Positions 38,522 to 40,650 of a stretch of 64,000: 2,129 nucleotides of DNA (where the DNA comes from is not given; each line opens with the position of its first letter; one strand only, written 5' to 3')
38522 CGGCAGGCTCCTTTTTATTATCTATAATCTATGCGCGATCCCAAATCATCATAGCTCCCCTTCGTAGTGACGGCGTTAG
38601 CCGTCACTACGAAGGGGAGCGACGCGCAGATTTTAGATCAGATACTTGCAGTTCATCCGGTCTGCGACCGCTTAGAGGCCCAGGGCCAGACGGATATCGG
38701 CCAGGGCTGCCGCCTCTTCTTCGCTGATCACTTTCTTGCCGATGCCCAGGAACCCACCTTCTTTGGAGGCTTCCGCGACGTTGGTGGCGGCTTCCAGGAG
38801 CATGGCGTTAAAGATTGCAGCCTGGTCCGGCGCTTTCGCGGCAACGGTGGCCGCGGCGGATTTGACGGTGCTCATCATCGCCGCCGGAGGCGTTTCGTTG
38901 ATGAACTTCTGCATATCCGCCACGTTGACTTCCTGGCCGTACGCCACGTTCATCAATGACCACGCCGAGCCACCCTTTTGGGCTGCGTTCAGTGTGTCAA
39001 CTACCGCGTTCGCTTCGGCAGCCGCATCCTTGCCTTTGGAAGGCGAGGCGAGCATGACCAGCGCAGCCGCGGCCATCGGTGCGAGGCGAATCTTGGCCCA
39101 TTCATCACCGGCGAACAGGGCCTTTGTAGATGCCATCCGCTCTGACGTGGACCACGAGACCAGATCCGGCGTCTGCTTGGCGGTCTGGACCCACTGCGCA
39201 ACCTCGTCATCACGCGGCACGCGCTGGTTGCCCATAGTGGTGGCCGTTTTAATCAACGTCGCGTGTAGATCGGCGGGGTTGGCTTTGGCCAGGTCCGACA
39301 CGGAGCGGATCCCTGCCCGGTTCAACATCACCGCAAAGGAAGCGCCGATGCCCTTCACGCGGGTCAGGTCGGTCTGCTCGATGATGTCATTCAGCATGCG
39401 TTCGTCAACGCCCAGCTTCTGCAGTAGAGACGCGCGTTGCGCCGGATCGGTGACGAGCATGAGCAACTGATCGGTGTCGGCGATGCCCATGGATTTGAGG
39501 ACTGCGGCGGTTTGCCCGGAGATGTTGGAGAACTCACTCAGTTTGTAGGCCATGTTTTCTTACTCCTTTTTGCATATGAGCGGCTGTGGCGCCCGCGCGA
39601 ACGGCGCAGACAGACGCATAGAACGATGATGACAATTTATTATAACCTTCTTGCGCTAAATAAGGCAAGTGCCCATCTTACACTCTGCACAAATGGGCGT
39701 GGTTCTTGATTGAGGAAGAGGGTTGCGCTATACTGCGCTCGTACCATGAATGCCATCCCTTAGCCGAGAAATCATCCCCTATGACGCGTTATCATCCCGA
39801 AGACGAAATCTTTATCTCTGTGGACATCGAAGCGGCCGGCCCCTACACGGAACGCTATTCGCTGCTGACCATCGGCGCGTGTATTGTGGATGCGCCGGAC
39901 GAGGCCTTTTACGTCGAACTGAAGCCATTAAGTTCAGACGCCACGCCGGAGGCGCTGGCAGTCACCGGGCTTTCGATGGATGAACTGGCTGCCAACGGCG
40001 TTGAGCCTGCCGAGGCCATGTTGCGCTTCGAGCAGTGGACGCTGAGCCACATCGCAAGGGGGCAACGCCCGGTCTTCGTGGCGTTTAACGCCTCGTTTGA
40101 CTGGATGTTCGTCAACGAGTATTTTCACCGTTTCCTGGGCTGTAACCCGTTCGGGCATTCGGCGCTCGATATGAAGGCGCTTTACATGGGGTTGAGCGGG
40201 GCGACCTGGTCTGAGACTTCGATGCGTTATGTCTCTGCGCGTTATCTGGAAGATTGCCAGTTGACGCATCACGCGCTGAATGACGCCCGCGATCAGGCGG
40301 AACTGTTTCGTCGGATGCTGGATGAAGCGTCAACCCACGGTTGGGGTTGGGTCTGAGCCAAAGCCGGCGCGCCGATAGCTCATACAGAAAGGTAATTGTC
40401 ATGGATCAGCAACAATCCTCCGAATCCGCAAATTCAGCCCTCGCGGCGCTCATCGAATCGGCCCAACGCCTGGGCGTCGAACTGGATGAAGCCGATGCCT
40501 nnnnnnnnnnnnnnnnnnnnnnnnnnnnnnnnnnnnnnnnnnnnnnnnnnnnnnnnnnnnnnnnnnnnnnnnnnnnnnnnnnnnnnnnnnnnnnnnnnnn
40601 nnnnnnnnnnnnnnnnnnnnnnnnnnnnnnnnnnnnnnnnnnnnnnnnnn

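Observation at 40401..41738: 446-aa protein with GS...DxD nucleotidyltransferase signature and ~110-aa N-terminal extension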

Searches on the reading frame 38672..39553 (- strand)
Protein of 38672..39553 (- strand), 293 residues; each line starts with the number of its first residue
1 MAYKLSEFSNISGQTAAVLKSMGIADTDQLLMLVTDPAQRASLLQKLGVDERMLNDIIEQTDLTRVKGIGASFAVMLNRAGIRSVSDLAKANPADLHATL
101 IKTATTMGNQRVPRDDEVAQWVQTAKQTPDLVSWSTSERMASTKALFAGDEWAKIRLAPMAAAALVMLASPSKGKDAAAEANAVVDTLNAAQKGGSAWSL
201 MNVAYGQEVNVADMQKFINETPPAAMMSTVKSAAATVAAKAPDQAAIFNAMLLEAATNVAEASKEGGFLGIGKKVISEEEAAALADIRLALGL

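Call 3: search_protein_families(library=pfam, proteins=[window:38672-39553:-], max_evalue=1)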
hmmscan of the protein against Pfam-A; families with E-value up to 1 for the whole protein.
window:38672-39553:- (293 aa): 8 families
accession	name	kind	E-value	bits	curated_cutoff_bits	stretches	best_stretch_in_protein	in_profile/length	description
PF14229.12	DUF4332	-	6.6e-27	94.5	23.2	1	11-127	3-121/122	Domain of unknown function (DUF4332)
PF14520.12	HHH_5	-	2.7e-06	28.2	27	1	62-97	3-38/57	Helix-hairpin-helix domain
PF11731.14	Cdd1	-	6.4e-06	26.7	25.5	1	61-104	6-49/86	Pathogenicity locus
PF04994.19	TfoX_C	-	6.1e-05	23.5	23.1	1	61-95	3-37/81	TfoX C-terminal domain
PF10391.15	DNA_pol_lambd_f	-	0.002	18.3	29.8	1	63-97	3-37/51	Fingers domain of DNA polymerase lambda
PF25453.1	DUF7898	-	0.0049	17.7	27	1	62-105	5-48/80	Domain of unknown function (DUF7898)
PF22993.4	SAM_EPH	-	0.005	17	27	1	77-98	23-44/60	Ephrin receptor 1 SAM domain-like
PF11798.14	IMS_HHH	-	0.34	11.7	24.4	0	54-74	4-24/32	IMS family HHH motif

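Call 4: search_protein_families(library=padloc, proteins=[window:38672-39553:-], max_evalue=1)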
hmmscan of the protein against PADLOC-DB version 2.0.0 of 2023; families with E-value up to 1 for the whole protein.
window:38672-39553:- (293 aa): 1 family
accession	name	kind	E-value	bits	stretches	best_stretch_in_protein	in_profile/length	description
PDLC04398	PDC-M07B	-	0.041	12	1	168-227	25-79/127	-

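Call 5: search_protein_families(library=ncbifam, proteins=[window:38672-39553:-], max_evalue=1)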
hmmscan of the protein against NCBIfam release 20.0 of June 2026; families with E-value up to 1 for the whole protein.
window:38672-39553:- (293 aa): 13 families
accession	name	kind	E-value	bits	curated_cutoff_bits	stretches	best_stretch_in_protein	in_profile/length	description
TIGR03491.1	TIGR03491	subfamily_domain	1.8e-07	30.5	97.45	1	58-101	209-250/462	TM0106 family RecB-like putative nuclease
NF002751.0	PRK02794.1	equivalog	0.00034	19.6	371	1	54-116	204-266/425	DNA polymerase IV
NF002883.0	PRK03352.1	equivalog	0.00043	19.6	330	1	18-100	137-216/347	DNA polymerase IV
NF008165.0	PRK10917.1-3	equivalog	0.0032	16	711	1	60-219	7-169/692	ATP-dependent DNA helicase RecG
NF002677.0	PRK02406.1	equivalog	0.0037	16.4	256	1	49-107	168-226/357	DNA polymerase IV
NF002882.0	PRK03348.1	equivalog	0.0037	16.1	389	1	19-104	141-223/461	DNA polymerase IV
NF003301.0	PRK04301.1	equivalog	0.0074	15.5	259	1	59-99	3-43/316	DNA repair and recombination protein RadA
NF002492.0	PRK01810.1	equivalog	0.01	14.6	399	1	51-107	174-230/412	DNA polymerase IV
NF010731.0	PRK14133.1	equivalog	0.019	14.2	362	1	49-97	161-209/352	DNA polymerase IV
NF009401.0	PRK12766.1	equivalog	0.048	13.3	239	1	59-97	8-46/238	50S ribosomal protein L32e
NF002251.0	PRK01172.1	equivalog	0.12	10.5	891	1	49-98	603-649/674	ATP-dependent DNA helicase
NF002292.0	PRK01216.1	equivalog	0.15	11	339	1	49-100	166-217/351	DNA polymerase IV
NF010996.0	PRK14421.1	equivalog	0.16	12.1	98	0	120-153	21-54/99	acylphosphatase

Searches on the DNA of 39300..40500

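Call 79: search_rna_families(source=window, start=39300, end=40500, threshold=evalue, max_evalue=1)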
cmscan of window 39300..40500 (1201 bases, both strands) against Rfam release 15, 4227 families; matches with E-value up to 1: 0.
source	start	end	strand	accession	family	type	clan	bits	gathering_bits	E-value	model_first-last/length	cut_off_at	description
